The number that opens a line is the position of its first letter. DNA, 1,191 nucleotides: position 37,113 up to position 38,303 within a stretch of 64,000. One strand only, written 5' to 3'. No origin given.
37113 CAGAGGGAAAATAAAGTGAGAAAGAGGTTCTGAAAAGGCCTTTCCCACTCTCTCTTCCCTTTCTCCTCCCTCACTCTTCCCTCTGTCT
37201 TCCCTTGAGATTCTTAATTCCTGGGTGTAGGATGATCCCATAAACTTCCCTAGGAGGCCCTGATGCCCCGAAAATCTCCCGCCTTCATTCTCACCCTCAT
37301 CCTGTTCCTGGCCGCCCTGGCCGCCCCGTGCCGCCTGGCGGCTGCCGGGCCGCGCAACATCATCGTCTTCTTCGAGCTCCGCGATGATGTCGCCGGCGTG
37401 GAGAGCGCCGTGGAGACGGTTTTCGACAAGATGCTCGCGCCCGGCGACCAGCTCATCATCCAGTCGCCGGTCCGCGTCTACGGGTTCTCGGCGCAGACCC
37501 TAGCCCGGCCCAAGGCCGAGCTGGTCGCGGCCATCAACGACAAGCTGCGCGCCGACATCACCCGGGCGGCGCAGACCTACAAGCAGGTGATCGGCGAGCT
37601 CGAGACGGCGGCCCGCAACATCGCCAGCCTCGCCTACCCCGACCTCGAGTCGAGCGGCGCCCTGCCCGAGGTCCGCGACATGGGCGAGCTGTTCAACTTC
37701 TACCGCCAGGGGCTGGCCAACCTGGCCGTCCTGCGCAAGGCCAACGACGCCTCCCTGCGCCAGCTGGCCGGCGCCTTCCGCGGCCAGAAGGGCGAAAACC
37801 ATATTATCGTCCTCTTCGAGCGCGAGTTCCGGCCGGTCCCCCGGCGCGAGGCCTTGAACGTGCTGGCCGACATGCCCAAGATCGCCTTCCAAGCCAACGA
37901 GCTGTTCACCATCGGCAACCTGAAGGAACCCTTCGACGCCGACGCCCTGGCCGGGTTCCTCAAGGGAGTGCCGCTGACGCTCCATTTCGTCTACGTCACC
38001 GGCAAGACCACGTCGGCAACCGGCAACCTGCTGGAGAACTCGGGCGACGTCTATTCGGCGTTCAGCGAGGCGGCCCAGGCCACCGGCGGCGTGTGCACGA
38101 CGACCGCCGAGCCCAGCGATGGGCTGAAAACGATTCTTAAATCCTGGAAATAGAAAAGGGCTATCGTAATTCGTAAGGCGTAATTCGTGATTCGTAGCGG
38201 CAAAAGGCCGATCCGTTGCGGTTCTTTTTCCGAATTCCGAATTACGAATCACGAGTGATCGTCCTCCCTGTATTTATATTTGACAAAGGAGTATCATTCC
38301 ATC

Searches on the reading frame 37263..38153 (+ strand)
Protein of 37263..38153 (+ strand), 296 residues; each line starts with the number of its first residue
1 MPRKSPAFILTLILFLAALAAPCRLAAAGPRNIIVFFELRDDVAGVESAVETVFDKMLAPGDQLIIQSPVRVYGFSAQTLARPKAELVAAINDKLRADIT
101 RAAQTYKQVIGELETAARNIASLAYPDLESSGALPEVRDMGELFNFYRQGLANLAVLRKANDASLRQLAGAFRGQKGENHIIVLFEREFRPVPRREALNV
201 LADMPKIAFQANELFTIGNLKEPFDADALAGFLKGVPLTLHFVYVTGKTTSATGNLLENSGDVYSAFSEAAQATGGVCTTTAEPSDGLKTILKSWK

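Call 7: search_protein_families(library=pfam, proteins=[window:37263-38153:+], max_evalue=0.0001)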
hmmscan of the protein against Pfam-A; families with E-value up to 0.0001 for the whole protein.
window:37263-38153:+ (296 aa): 0 families

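Call 44: search_protein_families(library=pfam, proteins=[window:37263-38153:+], max_evalue=10)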
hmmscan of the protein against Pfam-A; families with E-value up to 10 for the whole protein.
window:37263-38153:+ (296 aa): 0 families

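Call 68: find_homologous_proteins(query=window:37263-38153:+, max_evalue=0.001)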
Query window:37263-38153:+ (296 aa): 103 proteins with E <= 0.001 among 8000 candidates.
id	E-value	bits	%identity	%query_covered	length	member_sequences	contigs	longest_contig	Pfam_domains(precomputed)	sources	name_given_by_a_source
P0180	2.4e-165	567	88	100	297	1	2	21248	-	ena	-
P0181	1.3e-164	564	92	91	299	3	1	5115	-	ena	-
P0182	1.3e-163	561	92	93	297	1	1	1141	-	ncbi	-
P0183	1.3e-146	505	78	100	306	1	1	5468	-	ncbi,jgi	jgi:hypothetical protein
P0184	1.2e-137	476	75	91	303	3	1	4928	-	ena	-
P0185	1.3e-136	473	74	91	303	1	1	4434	-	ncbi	-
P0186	1.4e-136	473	74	93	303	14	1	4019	-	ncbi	-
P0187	1.4e-136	472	72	100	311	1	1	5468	-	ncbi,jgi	jgi:hypothetical protein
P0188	2.5e-131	455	72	98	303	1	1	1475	-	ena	-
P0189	1.0e-125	437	68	100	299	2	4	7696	-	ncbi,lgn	-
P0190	1.6e-125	436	68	100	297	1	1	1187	-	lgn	-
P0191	2.4e-125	436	70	91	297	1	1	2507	-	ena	-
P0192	8.7e-125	434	68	100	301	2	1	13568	-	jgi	-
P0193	1.9e-124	433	69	90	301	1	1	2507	-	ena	-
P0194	4.3e-123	428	70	93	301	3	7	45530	-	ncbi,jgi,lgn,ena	jgi:hypothetical protein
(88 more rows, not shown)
